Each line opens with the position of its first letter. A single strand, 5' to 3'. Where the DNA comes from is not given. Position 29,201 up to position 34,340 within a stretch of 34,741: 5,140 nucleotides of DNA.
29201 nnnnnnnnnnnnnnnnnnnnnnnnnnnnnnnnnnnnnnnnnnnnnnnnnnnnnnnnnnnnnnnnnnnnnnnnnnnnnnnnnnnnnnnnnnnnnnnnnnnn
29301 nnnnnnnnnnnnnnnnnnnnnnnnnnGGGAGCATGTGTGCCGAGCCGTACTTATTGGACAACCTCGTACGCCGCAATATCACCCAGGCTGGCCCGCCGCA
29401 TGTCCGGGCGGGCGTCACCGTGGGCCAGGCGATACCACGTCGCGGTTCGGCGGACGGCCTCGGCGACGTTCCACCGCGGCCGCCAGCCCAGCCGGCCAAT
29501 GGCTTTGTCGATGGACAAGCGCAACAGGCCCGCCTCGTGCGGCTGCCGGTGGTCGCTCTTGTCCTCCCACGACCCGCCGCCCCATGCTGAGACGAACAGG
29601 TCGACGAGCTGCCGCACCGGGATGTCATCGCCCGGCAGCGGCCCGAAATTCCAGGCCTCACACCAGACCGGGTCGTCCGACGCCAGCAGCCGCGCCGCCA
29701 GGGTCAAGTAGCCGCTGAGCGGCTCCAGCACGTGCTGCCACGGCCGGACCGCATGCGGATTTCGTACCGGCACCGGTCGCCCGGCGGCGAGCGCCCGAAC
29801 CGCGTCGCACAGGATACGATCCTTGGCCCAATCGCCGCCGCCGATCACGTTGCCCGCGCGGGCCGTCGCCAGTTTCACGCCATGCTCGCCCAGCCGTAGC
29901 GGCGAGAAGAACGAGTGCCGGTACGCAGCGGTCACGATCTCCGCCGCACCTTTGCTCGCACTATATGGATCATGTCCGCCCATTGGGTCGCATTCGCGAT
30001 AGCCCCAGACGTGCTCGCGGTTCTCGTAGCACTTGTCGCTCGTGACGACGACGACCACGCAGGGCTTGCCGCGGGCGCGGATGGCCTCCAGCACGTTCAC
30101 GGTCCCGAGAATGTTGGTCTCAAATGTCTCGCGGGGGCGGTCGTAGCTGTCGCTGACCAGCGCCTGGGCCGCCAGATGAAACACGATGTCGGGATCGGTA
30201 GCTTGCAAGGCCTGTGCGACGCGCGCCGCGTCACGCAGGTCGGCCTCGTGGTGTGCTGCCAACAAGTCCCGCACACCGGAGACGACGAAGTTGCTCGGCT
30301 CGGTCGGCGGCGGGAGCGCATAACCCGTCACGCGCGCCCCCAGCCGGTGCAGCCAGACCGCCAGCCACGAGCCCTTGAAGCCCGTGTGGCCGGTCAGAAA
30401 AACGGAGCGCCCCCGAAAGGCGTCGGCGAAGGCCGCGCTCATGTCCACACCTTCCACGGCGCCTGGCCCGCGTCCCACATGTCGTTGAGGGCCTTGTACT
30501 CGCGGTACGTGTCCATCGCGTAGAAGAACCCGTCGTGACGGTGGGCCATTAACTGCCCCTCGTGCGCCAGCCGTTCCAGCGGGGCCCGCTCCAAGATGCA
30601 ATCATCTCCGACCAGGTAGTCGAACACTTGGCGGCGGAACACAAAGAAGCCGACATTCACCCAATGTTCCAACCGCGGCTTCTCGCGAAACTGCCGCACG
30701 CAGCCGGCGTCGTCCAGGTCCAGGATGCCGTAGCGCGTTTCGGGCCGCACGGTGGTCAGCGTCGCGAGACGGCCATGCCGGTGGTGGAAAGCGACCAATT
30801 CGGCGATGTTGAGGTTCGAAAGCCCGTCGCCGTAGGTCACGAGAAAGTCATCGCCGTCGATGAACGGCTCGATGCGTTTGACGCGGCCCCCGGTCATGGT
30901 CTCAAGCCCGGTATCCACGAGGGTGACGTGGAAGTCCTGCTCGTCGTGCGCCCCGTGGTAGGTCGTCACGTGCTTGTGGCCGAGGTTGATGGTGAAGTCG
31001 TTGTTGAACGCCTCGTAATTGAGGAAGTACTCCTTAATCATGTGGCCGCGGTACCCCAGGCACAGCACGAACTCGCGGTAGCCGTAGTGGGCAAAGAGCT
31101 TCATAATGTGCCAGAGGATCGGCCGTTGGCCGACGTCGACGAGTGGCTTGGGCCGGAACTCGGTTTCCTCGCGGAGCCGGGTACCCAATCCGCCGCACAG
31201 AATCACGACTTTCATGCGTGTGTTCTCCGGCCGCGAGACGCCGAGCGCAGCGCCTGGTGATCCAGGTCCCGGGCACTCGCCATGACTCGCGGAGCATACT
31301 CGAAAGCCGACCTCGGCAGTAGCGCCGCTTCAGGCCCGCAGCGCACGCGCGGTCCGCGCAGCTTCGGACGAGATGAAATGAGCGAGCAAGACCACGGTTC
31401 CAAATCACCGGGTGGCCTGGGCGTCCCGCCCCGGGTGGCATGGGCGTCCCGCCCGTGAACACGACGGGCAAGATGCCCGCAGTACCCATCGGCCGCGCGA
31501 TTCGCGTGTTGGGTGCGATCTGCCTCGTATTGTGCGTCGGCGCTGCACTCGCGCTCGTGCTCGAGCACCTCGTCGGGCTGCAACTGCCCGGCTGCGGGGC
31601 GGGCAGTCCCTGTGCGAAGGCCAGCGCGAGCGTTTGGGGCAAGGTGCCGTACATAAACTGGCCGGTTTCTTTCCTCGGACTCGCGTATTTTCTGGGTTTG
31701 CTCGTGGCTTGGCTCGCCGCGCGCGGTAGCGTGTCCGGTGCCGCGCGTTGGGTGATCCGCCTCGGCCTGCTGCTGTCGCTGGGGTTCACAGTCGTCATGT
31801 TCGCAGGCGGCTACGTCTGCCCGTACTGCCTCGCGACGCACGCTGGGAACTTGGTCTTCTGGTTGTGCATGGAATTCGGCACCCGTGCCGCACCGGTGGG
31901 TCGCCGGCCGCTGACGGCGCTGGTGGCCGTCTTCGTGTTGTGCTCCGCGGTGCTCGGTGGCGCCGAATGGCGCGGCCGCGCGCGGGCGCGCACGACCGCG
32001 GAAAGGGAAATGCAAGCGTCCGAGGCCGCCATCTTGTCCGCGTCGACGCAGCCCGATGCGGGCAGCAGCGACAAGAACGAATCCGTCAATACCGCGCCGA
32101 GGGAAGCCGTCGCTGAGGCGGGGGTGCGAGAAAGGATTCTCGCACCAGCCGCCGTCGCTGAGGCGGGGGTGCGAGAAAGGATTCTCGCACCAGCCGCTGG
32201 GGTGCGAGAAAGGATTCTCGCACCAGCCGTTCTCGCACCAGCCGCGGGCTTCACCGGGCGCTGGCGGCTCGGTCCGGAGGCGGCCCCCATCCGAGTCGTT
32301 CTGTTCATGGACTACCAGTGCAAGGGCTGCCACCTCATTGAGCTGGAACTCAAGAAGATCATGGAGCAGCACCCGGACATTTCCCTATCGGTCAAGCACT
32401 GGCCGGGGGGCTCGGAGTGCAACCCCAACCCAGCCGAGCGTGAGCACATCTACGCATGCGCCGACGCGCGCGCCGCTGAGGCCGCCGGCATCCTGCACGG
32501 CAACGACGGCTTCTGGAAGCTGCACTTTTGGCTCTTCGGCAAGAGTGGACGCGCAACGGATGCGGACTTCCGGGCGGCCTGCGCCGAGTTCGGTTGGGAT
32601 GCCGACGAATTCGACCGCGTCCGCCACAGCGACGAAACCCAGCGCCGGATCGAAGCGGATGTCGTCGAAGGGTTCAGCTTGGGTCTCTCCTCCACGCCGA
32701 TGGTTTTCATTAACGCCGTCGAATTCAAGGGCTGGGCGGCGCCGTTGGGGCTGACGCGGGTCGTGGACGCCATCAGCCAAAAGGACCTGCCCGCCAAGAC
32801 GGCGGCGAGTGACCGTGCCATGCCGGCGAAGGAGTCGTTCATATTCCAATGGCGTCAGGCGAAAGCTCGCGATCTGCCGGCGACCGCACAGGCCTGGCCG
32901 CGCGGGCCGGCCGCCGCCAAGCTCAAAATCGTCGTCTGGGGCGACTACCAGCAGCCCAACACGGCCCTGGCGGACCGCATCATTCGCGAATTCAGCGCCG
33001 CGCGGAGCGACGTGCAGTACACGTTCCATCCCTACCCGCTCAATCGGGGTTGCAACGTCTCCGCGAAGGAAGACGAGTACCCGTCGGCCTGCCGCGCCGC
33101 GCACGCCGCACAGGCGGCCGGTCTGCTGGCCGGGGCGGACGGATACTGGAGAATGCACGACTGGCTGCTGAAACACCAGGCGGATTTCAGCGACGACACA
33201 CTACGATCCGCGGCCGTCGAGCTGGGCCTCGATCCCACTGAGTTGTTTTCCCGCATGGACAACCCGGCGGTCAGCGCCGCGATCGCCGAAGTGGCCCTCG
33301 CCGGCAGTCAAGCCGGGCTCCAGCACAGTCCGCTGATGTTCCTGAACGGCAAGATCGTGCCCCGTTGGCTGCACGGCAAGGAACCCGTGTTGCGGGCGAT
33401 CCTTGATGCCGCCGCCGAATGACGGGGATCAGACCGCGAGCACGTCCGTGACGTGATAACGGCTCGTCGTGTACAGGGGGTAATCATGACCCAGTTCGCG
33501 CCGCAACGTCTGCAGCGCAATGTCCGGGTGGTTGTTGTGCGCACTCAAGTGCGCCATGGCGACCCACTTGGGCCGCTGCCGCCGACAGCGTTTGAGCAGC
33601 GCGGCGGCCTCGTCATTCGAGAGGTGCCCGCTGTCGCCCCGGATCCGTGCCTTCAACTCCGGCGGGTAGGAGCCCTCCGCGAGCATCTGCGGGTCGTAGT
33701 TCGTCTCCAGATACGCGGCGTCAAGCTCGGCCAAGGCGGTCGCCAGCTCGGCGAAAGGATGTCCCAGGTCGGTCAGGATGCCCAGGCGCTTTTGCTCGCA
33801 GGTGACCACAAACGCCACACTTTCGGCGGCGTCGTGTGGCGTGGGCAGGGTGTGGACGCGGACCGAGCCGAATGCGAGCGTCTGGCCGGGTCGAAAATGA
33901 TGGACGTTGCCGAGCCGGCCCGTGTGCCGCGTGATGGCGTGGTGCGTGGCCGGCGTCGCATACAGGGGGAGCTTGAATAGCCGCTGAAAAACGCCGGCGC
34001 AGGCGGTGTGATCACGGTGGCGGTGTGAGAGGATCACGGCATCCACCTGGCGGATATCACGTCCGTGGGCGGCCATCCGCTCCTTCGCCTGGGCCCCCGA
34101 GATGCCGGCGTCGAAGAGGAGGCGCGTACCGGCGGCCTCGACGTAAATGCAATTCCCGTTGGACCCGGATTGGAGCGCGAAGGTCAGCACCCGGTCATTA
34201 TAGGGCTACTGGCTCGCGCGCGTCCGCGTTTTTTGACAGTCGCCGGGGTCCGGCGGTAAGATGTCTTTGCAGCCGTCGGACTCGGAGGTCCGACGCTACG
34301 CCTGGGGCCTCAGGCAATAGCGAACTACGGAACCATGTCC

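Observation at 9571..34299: Window-wide pattern: at least six unrelated short palindromic or tandem repeat families, four of them inside intact ORFs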

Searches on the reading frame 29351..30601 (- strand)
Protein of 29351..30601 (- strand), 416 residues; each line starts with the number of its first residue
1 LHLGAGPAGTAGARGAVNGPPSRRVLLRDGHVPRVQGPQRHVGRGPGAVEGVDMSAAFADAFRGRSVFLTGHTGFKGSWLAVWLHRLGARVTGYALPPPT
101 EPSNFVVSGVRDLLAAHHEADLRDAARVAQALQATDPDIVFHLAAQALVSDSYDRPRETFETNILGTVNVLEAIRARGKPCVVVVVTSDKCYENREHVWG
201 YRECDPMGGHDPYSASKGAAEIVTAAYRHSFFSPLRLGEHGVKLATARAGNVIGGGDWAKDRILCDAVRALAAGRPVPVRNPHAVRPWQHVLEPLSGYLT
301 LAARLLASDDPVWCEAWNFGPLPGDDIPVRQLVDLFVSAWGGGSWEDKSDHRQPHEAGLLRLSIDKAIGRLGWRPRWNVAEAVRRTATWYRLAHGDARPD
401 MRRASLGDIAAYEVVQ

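Call 10: search_protein_families(library=pfam, proteins=[window:29351-30601:-])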
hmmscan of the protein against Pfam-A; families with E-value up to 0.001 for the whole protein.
window:29351-30601:- (416 aa): 6 families
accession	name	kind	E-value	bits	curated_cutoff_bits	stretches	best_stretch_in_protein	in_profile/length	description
PF16363.11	GDP_Man_Dehyd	-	6.3e-34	118.3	27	1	69-234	2-174/332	GDP-mannose 4,6 dehydratase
PF01370.27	Epimerase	-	2.2e-30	106.3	20.9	1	67-304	1-227/240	NAD dependent epimerase/dehydratase family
PF02719.21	Polysacc_synt_2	-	4.8e-10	39.5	20.2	1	120-193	61-133/293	Polysaccharide biosynthesis protein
PF04321.23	RmlD_sub_bind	-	2.8e-08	33.6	27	1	97-226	33-138/287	RmlD substrate binding domain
PF01073.25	3Beta_HSD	-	2.3e-06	27.3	22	1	104-221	40-154/280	3-beta hydroxysteroid dehydrogenase/isomerase family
PF07993.18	NAD_binding_4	-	0.00021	21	20.1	1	134-228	86-192/258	Male sterility protein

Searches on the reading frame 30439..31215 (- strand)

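Call 10: search_protein_families(library=pfam, proteins=[window:30439-31215:-])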
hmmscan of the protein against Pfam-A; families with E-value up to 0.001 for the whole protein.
window:30439-31215:- (258 aa): 2 families
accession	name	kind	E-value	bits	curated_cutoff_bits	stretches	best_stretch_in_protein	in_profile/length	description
PF00483.29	NTP_transferase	-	3.9e-24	86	21.2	1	2-205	1-192/245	Nucleotidyl transferase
PF12804.13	NTP_transf_3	-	3.1e-06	27.9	27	1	3-57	1-50/160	MobA-like NTP transferase domain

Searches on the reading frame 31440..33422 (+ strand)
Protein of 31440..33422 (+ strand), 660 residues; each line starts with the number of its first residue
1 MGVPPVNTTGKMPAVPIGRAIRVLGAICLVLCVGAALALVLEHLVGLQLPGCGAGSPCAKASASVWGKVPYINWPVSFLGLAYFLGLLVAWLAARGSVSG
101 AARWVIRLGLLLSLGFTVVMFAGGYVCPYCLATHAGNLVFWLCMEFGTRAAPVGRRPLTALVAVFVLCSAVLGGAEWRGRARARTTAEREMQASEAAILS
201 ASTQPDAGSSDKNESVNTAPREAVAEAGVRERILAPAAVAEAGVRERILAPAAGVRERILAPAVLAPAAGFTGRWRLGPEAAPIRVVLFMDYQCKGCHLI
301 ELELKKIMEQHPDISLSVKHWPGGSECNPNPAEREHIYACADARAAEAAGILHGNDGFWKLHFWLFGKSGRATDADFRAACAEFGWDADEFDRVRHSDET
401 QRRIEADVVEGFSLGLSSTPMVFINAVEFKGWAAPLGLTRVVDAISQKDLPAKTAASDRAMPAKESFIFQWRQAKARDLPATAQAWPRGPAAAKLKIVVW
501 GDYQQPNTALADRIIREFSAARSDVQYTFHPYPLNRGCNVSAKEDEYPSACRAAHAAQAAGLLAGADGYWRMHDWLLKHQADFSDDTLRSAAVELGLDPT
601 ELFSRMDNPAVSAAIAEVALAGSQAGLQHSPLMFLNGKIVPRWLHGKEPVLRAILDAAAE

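Call 37: search_protein_families(library=pfam, proteins=[window:31440-33422:+], max_evalue=0.01)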
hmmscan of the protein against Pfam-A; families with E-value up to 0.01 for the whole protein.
window:31440-33422:+ (660 aa): 4 families
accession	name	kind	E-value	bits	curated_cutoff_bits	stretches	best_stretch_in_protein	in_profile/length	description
PF01323.26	DSBA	-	1.4e-21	77.6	25.6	2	498-640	3-177/191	DSBA-like thioredoxin domain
PF13462.12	Thioredoxin_4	-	5.1e-10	40.2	23.2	1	276-443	7-164/165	Thioredoxin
PF07884.19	VKOR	-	1.7e-05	25.4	27.5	1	27-142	5-131/134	Vitamin K epoxide reductase family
PF05901.16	Excalibur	-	0.0045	17.7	22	0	551-571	4-23/36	Excalibur calcium-binding domain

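Call 48: find_homologous_proteins(query=window:31440-33419:+, max_evalue=1e-20)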
Query window:31440-33419:+ (660 aa): 240 proteins with E <= 1e-20 among 8000 candidates; the best 120 are listed.
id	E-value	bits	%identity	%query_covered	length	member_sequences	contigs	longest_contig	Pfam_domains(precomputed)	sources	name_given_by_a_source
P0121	0.0e+0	1500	100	100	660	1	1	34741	PF01323.27,PF13462.13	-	-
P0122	0.0e+0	1180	81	97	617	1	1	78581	PF07884.20,PF01323.27,PF13462.13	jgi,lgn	jgi:protein-disulfide isomerase/uncharacterized membrane protein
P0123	2.7e-237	807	56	98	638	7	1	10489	PF07884.20,PF01323.27,PF13462.13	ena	-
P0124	4.0e-236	803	56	97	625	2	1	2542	PF07884.20,PF01323.27,PF13462.13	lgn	-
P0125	1.7e-227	775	60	31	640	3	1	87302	PF07884.20,PF01323.27,PF13462.13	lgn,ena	-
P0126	1.3e-224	765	53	99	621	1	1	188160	PF07884.20,PF13743.13,PF01323.27,PF13462.13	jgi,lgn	jgi:protein-disulfide isomerase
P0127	1.0e-220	753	54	97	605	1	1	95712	PF07884.20,PF01323.27,PF13462.13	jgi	jgi:protein-disulfide isomerase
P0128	2.6e-217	741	53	94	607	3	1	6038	PF07884.20,PF13743.13,PF01323.27,PF13462.13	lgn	-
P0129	3.3e-212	724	52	94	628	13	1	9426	PF07884.20,PF13743.13,PF01323.27,PF13462.13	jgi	-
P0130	4.7e-208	711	51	97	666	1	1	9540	PF07884.20,PF13743.13,PF01323.27,PF13462.13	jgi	jgi:protein-disulfide isomerase/uncharacterized membrane protein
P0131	1.3e-207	709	52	98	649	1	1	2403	PF07884.20,PF01323.27,PF13462.13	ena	-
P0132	7.9e-207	707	50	97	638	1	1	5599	PF07884.20,PF01323.27,PF13462.13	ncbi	-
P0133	8.4e-203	693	55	86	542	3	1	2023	PF01323.27,PF13462.13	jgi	jgi:protein-disulfide isomerase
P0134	2.3e-202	692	50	97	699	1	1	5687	PF07884.20,PF13743.13,PF01323.27,PF13462.13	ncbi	-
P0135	6.7e-200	684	50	97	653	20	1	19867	PF07884.20,PF13743.13,PF01323.27,PF13462.13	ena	-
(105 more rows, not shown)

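Call 50: find_encoding_contigs(protein=P0122, flank=10000, max_places=1)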
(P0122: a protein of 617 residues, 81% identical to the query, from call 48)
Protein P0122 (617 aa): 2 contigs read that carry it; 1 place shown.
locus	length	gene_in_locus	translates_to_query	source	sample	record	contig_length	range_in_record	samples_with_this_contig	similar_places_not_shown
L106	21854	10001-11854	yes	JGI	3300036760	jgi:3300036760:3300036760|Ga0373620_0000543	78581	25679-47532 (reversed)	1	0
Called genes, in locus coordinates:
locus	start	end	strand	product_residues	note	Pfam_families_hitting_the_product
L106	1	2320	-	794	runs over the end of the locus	PF07944:Beta-AFase-like_GH127_cat, PF20736:Glyco_hydro127M, PF20737:Glyco_hydro127C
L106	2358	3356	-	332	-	PF00532:Peripla_BP_1, PF13407:Peripla_BP_4, PF13377:Peripla_BP_3 (weak)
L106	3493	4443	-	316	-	PF00480:ROK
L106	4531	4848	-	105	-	PF07578:LAB_N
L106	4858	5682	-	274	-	PF17848:Zn_ribbon_ACC, PF01039:Carboxyl_trans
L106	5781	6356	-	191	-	PF00300:His_Phos_1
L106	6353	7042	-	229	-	PF00834:Ribul_P_3_epim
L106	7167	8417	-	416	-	PF00162:PGK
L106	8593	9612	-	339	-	PF00044:Gp_dh_N, PF02800:Gp_dh_C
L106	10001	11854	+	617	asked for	PF07884:VKOR (weak), PF13462:Thioredoxin_4 (weak), PF01323:DSBA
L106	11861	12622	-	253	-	PF00753:Lactamase_B, PF23023:Anti-Pycsar_Apyc1 (faint), PF13483:Lactamase_B_3, PF12706:Lactamase_B_2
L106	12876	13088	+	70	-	PF13384:HTH_23, PF13518:HTH_28, PF13551:HTH_29, PF13565:HTH_32 (weak)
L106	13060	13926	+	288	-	PF13358:DDE_3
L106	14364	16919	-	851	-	PF11897:DUF3417, PF00343:Phosphorylase, PF28476:GlgP_C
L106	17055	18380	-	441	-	PF02878:PGM_PMM_I, PF02879:PGM_PMM_II, PF02880:PGM_PMM_III, PF00408:PGM_PMM_IV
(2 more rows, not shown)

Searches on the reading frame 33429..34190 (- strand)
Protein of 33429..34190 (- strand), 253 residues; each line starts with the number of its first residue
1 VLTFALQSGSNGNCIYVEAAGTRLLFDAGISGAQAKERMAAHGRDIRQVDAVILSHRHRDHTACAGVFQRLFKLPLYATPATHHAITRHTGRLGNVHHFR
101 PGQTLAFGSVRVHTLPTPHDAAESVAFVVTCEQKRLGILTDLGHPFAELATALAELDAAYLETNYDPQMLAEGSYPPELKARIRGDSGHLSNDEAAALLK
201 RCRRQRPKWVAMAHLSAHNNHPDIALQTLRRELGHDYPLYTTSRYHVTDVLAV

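Call 37: search_protein_families(library=pfam, proteins=[window:33429-34190:-], max_evalue=0.01)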
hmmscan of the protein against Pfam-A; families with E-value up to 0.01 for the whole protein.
window:33429-34190:- (253 aa): 4 families
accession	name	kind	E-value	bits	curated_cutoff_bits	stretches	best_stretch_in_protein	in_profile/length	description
PF12706.13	Lactamase_B_2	-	1.9e-19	70.5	27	1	22-206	1-194/200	Beta-lactamase superfamily domain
PF00753.33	Lactamase_B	-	3.5e-18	66.7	22.7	1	11-214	5-196/196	Metallo-beta-lactamase superfamily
PF13483.12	Lactamase_B_3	-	1.5e-08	35.3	24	1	12-148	7-117/160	Beta-lactamase superfamily domain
PF16661.11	Lactamase_B_6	-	0.0023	17.8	27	1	18-82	3-75/193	Metallo-beta-lactamase superfamily domain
